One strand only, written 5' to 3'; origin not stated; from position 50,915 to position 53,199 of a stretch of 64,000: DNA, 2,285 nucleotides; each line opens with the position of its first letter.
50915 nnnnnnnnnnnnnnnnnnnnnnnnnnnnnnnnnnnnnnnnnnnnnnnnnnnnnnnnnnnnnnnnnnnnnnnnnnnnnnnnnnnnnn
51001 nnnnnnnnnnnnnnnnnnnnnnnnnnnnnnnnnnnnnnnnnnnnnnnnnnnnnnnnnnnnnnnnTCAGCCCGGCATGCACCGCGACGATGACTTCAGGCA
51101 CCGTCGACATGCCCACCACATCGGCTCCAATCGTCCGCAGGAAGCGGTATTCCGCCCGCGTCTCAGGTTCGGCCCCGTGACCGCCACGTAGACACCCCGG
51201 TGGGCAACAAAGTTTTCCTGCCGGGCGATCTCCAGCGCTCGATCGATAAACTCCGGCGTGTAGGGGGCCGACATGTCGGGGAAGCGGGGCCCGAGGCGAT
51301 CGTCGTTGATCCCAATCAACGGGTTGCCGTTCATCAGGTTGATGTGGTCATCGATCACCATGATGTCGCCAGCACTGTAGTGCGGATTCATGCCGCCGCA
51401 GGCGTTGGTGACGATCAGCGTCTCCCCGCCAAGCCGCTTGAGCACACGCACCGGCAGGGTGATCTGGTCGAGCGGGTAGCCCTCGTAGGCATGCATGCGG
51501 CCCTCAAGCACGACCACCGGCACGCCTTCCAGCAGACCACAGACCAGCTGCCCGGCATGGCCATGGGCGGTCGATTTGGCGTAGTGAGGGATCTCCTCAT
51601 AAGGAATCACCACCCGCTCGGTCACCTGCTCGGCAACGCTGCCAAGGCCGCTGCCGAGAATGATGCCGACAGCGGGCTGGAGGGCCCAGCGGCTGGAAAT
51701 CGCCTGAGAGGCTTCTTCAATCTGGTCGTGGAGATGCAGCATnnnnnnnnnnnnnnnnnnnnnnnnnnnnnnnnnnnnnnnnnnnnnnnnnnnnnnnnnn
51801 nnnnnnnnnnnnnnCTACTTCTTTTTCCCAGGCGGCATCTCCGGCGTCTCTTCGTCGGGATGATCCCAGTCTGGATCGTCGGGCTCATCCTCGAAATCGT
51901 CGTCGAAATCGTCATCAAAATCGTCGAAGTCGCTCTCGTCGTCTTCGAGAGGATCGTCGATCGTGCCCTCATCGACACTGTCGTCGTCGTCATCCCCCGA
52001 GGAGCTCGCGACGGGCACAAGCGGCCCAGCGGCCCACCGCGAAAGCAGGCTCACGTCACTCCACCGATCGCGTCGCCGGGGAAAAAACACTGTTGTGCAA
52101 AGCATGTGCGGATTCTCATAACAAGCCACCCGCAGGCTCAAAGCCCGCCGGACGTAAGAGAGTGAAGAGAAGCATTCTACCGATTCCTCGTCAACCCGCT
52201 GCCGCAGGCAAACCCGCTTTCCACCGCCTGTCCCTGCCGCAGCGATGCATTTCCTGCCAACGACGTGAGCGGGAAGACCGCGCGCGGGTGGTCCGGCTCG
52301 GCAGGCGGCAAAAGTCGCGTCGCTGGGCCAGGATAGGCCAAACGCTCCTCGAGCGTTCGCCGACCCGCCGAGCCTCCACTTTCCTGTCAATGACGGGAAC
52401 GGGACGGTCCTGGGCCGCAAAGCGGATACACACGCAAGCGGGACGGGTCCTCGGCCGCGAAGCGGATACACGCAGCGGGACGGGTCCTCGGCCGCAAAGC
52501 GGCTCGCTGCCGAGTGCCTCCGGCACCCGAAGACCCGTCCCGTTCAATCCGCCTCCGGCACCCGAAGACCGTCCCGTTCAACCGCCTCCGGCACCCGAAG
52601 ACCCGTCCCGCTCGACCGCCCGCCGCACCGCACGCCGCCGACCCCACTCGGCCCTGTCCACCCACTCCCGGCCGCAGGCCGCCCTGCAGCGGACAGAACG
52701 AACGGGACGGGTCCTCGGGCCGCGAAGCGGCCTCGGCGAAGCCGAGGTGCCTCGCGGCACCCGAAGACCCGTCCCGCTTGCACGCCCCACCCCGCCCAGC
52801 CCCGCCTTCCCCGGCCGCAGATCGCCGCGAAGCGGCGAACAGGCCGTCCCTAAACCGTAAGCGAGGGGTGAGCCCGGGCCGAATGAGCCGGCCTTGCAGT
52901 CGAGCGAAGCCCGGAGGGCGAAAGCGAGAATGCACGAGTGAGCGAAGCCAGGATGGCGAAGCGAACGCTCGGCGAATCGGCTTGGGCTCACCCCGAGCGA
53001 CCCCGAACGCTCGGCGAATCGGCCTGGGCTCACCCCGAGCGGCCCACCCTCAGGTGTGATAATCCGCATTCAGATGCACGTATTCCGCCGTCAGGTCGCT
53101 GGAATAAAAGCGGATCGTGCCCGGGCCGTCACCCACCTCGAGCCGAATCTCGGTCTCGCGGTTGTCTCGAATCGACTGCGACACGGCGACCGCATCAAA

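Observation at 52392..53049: Copy B of the same element: three forward and three inverted core units, an extra hairpin, and a 2 x 41-nt tandem duplication ending at the argJ stop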

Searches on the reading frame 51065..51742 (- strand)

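Call 9: search_protein_families(library=pfam, proteins=[window:51065-51742:-])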
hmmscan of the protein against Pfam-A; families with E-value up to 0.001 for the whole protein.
window:51065-51742:- (225 aa): 1 family
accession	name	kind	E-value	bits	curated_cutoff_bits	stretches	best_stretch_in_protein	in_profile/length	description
PF01048.26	PNP_UDP_1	-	7e-31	107.9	25.1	1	25-192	2-154/233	Phosphorylase superfamily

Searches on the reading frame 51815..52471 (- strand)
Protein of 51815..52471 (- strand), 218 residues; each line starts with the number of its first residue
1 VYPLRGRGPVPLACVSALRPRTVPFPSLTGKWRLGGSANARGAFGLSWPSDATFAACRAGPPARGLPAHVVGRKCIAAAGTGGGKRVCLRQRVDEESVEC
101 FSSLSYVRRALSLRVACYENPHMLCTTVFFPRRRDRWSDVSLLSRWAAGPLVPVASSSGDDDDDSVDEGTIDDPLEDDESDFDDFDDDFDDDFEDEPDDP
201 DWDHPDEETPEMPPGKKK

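Call 9: search_protein_families(library=pfam, proteins=[window:51815-52471:-])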
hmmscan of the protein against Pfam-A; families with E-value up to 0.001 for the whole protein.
window:51815-52471:- (218 aa): 0 families

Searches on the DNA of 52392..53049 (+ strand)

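Call 64: search_dna_similar(query=window:52392-53049:+, collection=plasmids, mode=distant, max_rows=10)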
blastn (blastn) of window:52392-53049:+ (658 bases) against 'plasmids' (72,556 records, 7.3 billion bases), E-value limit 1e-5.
No match.

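Call 65: search_dna_similar(query=window:52392-53049:+, collection=phages, mode=distant, max_rows=10)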
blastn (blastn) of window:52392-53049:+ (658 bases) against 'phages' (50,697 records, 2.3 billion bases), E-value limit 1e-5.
No match.
